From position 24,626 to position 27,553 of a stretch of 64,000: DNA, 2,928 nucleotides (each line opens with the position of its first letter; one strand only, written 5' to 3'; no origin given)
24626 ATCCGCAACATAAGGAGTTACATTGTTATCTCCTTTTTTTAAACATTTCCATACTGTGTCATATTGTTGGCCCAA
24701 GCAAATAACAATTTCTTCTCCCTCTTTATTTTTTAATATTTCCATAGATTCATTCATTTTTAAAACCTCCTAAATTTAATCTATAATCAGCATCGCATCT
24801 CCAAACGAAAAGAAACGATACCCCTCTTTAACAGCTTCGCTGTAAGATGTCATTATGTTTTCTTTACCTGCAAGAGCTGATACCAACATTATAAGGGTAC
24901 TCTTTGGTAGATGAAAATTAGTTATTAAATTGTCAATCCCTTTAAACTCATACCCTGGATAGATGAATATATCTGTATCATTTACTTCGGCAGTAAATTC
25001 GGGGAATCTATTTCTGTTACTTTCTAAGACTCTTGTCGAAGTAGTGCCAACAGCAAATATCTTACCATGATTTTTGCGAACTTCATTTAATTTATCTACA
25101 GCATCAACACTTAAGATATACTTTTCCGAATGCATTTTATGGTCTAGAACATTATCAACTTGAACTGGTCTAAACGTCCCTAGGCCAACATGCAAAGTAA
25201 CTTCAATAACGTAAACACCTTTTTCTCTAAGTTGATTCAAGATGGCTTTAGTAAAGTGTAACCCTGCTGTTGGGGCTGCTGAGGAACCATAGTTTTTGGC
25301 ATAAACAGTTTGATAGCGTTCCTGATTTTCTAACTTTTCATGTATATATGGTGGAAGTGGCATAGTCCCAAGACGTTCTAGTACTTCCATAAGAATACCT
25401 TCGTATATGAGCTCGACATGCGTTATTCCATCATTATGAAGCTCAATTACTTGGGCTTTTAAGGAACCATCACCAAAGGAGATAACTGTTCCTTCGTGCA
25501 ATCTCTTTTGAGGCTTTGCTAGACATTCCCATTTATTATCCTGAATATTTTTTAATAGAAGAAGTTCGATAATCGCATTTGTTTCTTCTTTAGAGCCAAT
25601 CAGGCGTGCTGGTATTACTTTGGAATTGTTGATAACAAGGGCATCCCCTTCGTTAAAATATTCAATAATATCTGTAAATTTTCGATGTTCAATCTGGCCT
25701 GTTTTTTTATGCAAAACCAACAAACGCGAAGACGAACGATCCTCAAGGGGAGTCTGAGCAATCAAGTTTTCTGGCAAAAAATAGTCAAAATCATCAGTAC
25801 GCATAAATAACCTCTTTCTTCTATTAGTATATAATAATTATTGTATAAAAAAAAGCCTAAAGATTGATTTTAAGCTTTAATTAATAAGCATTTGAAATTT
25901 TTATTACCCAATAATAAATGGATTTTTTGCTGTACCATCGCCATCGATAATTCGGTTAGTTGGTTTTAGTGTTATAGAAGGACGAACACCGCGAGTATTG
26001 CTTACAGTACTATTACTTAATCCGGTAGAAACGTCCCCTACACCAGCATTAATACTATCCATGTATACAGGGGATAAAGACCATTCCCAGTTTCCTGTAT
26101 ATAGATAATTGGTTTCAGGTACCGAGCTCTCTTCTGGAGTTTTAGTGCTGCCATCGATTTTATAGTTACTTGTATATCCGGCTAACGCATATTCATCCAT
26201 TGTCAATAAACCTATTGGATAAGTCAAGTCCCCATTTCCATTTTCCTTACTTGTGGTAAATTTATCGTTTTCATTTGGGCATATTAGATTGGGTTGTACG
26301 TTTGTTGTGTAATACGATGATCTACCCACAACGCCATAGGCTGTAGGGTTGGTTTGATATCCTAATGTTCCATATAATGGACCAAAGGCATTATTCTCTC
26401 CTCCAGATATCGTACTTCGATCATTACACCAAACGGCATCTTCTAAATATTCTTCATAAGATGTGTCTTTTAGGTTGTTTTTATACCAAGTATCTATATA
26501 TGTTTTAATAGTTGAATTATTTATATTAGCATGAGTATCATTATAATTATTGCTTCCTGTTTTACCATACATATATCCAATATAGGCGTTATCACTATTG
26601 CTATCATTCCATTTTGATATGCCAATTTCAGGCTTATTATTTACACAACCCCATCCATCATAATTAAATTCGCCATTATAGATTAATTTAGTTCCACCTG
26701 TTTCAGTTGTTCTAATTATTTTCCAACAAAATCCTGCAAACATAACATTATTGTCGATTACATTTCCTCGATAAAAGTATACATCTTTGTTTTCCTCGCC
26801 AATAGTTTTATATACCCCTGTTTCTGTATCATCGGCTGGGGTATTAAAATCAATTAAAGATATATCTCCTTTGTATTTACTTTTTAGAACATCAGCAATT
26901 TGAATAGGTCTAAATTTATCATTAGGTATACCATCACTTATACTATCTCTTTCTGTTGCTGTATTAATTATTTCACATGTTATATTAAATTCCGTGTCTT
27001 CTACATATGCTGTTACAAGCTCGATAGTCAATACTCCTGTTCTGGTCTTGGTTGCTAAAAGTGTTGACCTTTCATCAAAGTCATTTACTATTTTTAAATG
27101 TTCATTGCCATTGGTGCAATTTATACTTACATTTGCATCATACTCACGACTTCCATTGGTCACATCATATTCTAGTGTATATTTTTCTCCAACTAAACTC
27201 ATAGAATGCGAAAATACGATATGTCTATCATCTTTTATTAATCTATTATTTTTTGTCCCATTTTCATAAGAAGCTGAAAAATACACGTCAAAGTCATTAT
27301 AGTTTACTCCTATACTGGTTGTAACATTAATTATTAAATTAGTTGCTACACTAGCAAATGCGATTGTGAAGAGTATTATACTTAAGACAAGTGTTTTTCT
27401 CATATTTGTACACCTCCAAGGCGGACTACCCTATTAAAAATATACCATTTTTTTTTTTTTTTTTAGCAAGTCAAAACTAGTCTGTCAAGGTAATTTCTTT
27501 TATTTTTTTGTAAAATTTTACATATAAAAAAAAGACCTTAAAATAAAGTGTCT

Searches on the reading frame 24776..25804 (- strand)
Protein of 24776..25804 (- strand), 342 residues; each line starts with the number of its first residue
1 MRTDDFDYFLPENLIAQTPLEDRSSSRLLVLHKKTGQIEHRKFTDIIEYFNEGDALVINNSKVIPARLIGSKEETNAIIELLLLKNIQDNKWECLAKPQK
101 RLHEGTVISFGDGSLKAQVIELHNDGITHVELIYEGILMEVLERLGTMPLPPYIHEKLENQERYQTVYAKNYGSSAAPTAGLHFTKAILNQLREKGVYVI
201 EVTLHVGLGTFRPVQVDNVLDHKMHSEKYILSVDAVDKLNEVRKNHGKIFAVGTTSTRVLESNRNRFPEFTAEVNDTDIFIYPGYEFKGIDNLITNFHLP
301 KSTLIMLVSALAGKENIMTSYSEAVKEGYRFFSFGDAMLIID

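Call 9: search_protein_families(library=pfam, proteins=[window:24776-25804:-])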
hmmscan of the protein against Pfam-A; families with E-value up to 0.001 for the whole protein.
window:24776-25804:- (342 aa): 1 family
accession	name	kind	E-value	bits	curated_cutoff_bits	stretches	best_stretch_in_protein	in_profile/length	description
PF02547.20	Queuosine_synth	-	4.1e-134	447.2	25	1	4-340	2-322/322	Queuosine biosynthesis protein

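Call 48: find_encoding_contigs(protein=window:24776-25804:-, flank=2600, max_places=10)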
Protein window:24776-25804:- (342 aa): 10 contigs read that carry it; 6 places shown.
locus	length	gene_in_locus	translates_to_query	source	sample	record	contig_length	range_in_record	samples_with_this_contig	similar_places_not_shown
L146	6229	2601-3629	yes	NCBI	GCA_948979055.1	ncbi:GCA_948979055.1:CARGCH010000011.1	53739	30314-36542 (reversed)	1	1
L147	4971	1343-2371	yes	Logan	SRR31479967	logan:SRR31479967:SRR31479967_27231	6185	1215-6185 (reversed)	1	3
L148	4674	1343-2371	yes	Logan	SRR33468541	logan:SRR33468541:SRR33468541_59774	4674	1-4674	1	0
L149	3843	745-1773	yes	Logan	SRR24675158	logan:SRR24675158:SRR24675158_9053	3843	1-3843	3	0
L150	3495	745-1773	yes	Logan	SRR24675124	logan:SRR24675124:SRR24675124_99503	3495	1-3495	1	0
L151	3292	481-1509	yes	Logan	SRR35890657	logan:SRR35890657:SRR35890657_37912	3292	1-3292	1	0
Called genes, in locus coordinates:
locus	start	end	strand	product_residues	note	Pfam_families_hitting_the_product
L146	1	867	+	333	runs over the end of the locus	PF05496:RuvB_N, PF07728:AAA_5, PF13173:AAA_14 (weak), PF00004:AAA, PF17864:AAA_lid_4, PF05491:WHD_RuvB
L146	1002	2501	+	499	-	-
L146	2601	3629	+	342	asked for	PF02547:Queuosine_synth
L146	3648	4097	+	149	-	-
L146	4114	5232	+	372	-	PF01702:TGT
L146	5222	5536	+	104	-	-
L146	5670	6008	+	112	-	PF01245:Ribosomal_L19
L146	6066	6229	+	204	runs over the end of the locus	PF10502:Peptidase_S26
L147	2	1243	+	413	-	?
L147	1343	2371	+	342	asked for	PF02547:Queuosine_synth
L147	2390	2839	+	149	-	-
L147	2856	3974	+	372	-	PF01702:TGT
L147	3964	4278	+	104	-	-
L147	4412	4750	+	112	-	PF01245:Ribosomal_L19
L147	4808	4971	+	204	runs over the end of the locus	PF10502:Peptidase_S26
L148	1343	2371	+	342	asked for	PF02547:Queuosine_synth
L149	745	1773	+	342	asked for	PF02547:Queuosine_synth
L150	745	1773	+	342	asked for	PF02547:Queuosine_synth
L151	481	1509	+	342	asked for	PF02547:Queuosine_synth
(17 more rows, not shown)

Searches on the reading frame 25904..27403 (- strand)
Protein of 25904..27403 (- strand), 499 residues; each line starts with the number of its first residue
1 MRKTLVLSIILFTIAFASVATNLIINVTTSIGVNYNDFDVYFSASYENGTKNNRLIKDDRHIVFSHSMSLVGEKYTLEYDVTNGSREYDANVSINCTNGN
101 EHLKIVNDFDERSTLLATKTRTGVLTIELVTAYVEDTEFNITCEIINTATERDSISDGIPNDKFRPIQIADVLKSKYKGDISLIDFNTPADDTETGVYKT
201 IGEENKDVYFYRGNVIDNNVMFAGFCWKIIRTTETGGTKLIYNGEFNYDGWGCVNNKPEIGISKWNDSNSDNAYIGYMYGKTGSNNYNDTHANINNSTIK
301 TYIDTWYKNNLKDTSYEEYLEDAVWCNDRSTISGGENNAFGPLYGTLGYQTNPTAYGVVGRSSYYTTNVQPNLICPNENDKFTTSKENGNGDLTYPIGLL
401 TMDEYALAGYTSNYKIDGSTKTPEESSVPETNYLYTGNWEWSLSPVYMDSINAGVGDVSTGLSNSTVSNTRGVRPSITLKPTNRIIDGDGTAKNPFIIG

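Call 9: search_protein_families(library=pfam, proteins=[window:25904-27403:-])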
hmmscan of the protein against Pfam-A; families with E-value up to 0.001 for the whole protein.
window:25904-27403:- (499 aa): 0 families

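Call 15: find_encoding_contigs(protein=window:25904-27403:-, flank=1500, max_places=10)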
Protein window:25904-27403:- (499 aa): 2 contigs read that carry it; 1 place shown.
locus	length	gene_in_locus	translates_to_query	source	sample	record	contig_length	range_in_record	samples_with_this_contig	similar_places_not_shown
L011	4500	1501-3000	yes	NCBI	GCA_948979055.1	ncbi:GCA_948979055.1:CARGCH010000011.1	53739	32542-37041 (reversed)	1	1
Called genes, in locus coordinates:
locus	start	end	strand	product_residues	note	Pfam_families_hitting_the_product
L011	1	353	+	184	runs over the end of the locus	PF01330:RuvA_N, PF14520:HHH_5, PF07499:RuvA_C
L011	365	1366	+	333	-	PF05496:RuvB_N, PF07728:AAA_5, PF13173:AAA_14 (weak), PF00004:AAA, PF17864:AAA_lid_4, PF05491:WHD_RuvB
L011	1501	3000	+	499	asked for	-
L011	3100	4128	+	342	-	PF02547:Queuosine_synth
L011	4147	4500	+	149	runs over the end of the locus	-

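Call 19: find_homologous_proteins(query=window:25904-27403:-)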
Query window:25904-27403:- (499 aa): 5473 proteins with E <= 0.001 among 8000 candidates; the best 120 are listed.
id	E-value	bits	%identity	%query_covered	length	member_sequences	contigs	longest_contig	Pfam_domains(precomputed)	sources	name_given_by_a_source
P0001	0.0e+0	1129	100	100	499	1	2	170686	-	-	-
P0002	3.2e-177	608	59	100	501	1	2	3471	-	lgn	-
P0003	5.5e-136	472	46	63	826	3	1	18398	-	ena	-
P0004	5.7e-134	466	46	63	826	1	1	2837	-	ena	-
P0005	6.1e-130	453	48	100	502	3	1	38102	-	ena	-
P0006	5.1e-125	436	44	68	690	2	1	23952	-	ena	-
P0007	6.7e-125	436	47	66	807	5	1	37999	-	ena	-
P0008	2.8e-122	427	44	68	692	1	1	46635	-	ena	-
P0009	3.2e-122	427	46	100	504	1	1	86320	-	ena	-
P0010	4.9e-122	426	47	100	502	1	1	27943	-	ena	-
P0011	5.6e-121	423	46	67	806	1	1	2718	-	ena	-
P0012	1.7e-120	421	46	100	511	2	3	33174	-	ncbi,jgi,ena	-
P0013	2.6e-120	421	47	100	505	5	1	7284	-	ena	-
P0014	2.1e-119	418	47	63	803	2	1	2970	-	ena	-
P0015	4.1e-119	417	46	100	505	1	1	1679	-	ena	-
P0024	1.6e-111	392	55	69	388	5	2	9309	-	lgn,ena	-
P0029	4.5e-100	354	55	66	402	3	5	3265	-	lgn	-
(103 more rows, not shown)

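Call 21: find_related_loci(query=A1, collection=genome_contigs, flank=3000)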
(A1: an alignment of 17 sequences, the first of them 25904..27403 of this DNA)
Query A1 (499 aa) in genome_contigs; peptide patterns used: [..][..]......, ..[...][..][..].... (x = any residue, [..] = any of these).
596 stretches matched a pattern (row limit reached: there are more); 585 encode a relative of the query (tblastn E <= 1e-3); the best 80 are kept; 79 distinct loci.
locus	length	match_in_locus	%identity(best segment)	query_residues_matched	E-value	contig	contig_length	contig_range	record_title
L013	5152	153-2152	41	2-498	2e-103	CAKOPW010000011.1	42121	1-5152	MAG: uncultured Bacilli bacterium isolate REFINED_METABAT215_TOP10_CONTIGS_1500_ASSEMBLY_K77_MERGED__Hadza_MoBio_hadza-A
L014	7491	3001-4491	40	2-498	3e-96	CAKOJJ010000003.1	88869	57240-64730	MAG: uncultured Bacilli bacterium isolate REFINED_METABAT215_TOP10_CONTIGS_1500_ASSEMBLY_K77_MERGED__Hadza_MoBio_hadza-A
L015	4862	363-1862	40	2-498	1e-94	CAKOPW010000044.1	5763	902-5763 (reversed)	MAG: uncultured Bacilli bacterium isolate REFINED_METABAT215_TOP10_CONTIGS_1500_ASSEMBLY_K77_MERGED__Hadza_MoBio_hadza-A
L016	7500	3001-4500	41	2-496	9e-93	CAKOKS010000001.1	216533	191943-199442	MAG: uncultured Bacilli bacterium isolate REFINED_METABAT215_TOP10_CONTIGS_1500_ASSEMBLY_K77_MERGED__Hadza_MoBio_hadza-E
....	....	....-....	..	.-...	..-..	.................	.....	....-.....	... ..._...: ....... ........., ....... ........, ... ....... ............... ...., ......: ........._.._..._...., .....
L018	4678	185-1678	40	5-498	5e-92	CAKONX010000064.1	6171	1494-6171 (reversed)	MAG: uncultured Bacilli bacterium isolate REFINED_METABAT215_TOP10_CONTIGS_1500_ASSEMBLY_K77_MERGED__Hadza_MoBio_hadza-I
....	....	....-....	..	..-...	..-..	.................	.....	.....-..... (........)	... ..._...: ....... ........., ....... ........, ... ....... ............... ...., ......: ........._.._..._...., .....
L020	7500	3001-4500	39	2-498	1e-90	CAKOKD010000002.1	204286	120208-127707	MAG: uncultured Bacilli bacterium isolate REFINED_METABAT215_TOP10_CONTIGS_1500_ASSEMBLY_K77_MERGED__Hadza_MoBio_hadza-I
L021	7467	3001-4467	40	14-498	1e-90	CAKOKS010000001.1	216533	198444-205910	MAG: uncultured Bacilli bacterium isolate REFINED_METABAT215_TOP10_CONTIGS_1500_ASSEMBLY_K77_MERGED__Hadza_MoBio_hadza-E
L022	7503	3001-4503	39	2-496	6e-90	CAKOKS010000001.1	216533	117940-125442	MAG: uncultured Bacilli bacterium isolate REFINED_METABAT215_TOP10_CONTIGS_1500_ASSEMBLY_K77_MERGED__Hadza_MoBio_hadza-E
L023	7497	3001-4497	39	2-498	6e-90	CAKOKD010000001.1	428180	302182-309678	MAG: uncultured Bacilli bacterium isolate REFINED_METABAT215_TOP10_CONTIGS_1500_ASSEMBLY_K77_MERGED__Hadza_MoBio_hadza-I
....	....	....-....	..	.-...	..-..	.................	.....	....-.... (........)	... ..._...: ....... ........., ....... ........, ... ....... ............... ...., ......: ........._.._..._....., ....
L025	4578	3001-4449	40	11-498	4e-88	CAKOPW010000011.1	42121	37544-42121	MAG: uncultured Bacilli bacterium isolate REFINED_METABAT215_TOP10_CONTIGS_1500_ASSEMBLY_K77_MERGED__Hadza_MoBio_hadza-A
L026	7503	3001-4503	38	2-498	1e-86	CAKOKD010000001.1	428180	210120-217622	MAG: uncultured Bacilli bacterium isolate REFINED_METABAT215_TOP10_CONTIGS_1500_ASSEMBLY_K77_MERGED__Hadza_MoBio_hadza-I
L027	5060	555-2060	37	2-498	2e-86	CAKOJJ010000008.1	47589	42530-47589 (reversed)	MAG: uncultured Bacilli bacterium isolate REFINED_METABAT215_TOP10_CONTIGS_1500_ASSEMBLY_K77_MERGED__Hadza_MoBio_hadza-A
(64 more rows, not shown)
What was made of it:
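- On SSR (homopolymer) promoter contingency locus: The family has more than 5,000 homologs with many paralogs per genome (calls 19, 21).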

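Call 43: find_encoding_contigs(protein=P0002, flank=1000, max_places=10)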
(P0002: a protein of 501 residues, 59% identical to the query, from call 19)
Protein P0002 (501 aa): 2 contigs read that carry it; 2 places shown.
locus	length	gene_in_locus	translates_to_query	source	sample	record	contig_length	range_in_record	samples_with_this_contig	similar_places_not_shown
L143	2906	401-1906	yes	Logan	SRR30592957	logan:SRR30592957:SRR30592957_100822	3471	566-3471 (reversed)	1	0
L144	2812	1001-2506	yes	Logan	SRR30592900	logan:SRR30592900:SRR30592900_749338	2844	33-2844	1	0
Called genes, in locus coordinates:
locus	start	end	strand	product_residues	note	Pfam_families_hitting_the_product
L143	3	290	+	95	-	?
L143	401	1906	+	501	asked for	-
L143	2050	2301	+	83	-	PF02576:RimP_N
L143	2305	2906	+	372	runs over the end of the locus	PF08529:NusA_N, PF13184:KH_NusA_1st, PF26594:KH_NusA_2nd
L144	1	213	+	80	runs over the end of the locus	?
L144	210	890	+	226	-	PF01066:CDP-OH_P_transf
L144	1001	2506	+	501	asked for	-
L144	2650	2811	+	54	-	?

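Call 44: find_encoding_contigs(protein=P0029, flank=1000, max_places=10)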
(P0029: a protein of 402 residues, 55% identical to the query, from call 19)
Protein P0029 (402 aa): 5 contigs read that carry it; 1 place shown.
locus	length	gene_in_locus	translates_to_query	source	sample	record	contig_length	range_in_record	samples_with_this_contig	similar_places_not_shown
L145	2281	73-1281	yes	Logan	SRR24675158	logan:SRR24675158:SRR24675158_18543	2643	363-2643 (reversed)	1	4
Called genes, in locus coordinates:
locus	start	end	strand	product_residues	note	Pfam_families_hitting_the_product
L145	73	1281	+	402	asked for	-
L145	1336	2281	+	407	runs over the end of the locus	-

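Call 55: search_protein_families(library=ncbifam, proteins=[window:25904-27403:-], max_evalue=1)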
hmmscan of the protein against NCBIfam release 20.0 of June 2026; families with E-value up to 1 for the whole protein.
window:25904-27403:- (499 aa): 0 families

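Call 56: search_solved_structures(query=A1, max_evalue=1)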
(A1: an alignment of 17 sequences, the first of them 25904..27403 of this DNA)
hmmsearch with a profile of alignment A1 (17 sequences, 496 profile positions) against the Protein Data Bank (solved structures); distinct sequences matched with E-value up to 1: 0.

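Call 60: predict_structure(alignment_id=A1)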
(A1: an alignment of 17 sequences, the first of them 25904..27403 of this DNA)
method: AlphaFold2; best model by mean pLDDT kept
length: 499 residues; sequences in the alignment: 17
mean_pLDDT: 73.5   pTM: 0.63
mean pLDDT of the five models: 73.5, 66.4, 53.8, 53.7, 48.2
residues with pLDDT >= 90: 53; 70-90: 258; 50-70: 142; < 50: 46
segments of 3 or more residues with pLDDT < 50: 17-35, 334-336, 341-350, 387-393
pLDDT, mean of each block of 10 residues (from residue 1): 62 53 36 56 82 75 80 87 84 80 82 83 89 66 83 65 71 91 89 90 89 90 88 89 74 65 62 52 57 58 77 82 68 50 44 61 70 73 54 60 88 83 84 79 71 75 77 83 83 83
secondary structure, 60 per line:
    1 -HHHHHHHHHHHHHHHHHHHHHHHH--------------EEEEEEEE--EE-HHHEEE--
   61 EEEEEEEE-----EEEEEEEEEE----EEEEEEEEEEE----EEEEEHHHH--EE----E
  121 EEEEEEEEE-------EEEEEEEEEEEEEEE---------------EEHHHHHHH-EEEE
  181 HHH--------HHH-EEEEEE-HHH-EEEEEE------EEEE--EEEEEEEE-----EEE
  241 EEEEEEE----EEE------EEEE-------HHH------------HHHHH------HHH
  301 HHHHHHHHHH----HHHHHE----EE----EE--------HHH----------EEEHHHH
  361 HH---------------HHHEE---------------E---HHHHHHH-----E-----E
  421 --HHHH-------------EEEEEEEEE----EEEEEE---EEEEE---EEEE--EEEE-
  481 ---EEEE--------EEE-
elements in order: H2-25 E40-47 E56-58 E61-68 E74-83 E88-98 E103-107 H108-111 E120-129 E137-151 H169-175 E177-180 E196-201 E207-212 E219-222 E225-232 E238-247 E252-254 E261-264 H287-291 H298-310 H315-319 E354-356 H357-362 H402-408 H423-426 E440-448 E453-458 E462-466 E470-473 E476-479 E484-487 E496-498
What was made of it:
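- On SSR (homopolymer) promoter contingency locus: The predicted model has an N-terminal hydrophobic helix and a beta-sandwich (call 60).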

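Call 65: fold_search(model_id=the predicted structure, library=pdb)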
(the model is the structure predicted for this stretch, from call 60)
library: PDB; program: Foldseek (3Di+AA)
matches with E <= 10: 1129; with E <= 0.001: 0
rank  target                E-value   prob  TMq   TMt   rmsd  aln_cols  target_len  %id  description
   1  1gyw_A                2.9e-03  0.99  0.15  0.44   9.1       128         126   11  Gamma-adaptin appendage domain from clathrin adaptor AP1 A753D mutant (released 2002-08-22)
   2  1na8_A                3.3e-03  0.96  0.13  0.36  15.7       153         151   10  Crystal structure of ADP-ribosylation factor binding protein GGA1 (released 2003-07-29)
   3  2dwx_C                3.3e-03  0.80  0.10  0.31  15.9       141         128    8  Co-crystal Structure Analysis of GGA1-GAE with the WNSF motif (released 2007-04-17)
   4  2dwy_B                3.9e-03  0.82  0.10  0.32  15.8       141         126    8  Crystal Structure Analysis of GGA1-GAE (released 2007-04-17)
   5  5cn1_C                4.1e-03  0.99  0.14  0.44   8.8       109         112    9  Crystal structure of yeast GGA1_GAE domain-P21 (released 2016-07-20)
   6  2dwy_C                4.4e-03  0.99  0.14  0.44  10.1       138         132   12  Crystal Structure Analysis of GGA1-GAE (released 2007-04-17)
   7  5cn1_D                5.2e-03  0.99  0.14  0.46  10.5       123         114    8  Crystal structure of yeast GGA1_GAE domain-P21 (released 2016-07-20)
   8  1iu1_A                6.1e-03  0.99  0.14  0.45  10.0       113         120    8  Crystal structure of human gamma1-adaptin ear domain (released 2002-07-10)
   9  1iu1_B                6.1e-03  0.99  0.14  0.44  10.1       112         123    8  Crystal structure of human gamma1-adaptin ear domain (released 2002-07-10)
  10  3zhf_A                6.1e-03  0.98  0.14  0.44  11.6       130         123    7  gamma 2 adaptin EAR domain crystal structure with preS1 site1 peptide NPDWDFN (released 2013-07-10)
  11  7dda                  6.8e-03  0.99  0.15  0.45   7.4       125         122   10  Envelope protein VP37 a crystal structure from White Spot Syndrome Virus (released 2021-06-23)
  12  2ymt_A                7.2e-03  0.98  0.14  0.45  11.6       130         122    7  gamma 2 adaptin EAR domain crystal structure with phage peptide GEEWGPWV (released 2013-07-10)
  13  1gyw_B                7.2e-03  0.95  0.14  0.41  11.6       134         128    8  Gamma-adaptin appendage domain from clathrin adaptor AP1 A753D mutant (released 2002-08-22)
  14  1om9_A                7.2e-03  0.94  0.14  0.39  15.1       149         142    9  Structure of the GGA1-appendage in complex with the p56 binding peptide (released 2003-07-29)
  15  1r4x                  7.2e-03  0.57  0.12  0.20  20.2       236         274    6  Crystal Structure Analys of the Gamma-COPI Appendage domain (released 2003-10-28)
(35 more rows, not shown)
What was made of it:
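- Tried and rejected: Pfam, NCBIfam, PDB sequence search and Foldseek gave nothing beyond a generic Ig-like sandwich (calls 9, 55, 56, 65).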

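Call 75: find_encoding_contigs(protein=P0024, flank=600, max_places=10)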
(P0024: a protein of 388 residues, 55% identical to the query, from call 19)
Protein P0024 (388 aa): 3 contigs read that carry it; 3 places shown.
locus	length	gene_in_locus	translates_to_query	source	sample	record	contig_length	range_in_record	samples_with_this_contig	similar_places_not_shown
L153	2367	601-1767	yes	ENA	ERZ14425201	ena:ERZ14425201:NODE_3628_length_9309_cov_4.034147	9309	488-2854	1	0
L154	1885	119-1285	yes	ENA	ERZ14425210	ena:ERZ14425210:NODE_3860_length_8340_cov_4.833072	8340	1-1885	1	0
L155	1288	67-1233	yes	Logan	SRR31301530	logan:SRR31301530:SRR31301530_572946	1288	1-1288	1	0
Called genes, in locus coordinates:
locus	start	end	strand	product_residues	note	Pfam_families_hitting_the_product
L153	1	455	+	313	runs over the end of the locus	?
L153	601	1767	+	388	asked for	-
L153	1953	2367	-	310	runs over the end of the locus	-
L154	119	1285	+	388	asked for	-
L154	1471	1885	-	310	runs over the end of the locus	-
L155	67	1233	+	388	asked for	-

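Call 76: find_encoding_contigs(protein=P0005, flank=600, max_places=10)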
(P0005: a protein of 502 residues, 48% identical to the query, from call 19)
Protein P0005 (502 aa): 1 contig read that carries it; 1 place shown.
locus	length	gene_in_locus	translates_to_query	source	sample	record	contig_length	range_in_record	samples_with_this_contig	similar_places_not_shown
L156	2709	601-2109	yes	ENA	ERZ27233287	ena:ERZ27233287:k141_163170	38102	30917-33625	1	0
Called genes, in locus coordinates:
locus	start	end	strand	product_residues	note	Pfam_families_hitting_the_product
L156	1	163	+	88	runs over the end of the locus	-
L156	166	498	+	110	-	PF13240:Zn_Ribbon_1, PF05154:TM2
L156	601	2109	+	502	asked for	-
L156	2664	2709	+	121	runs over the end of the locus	-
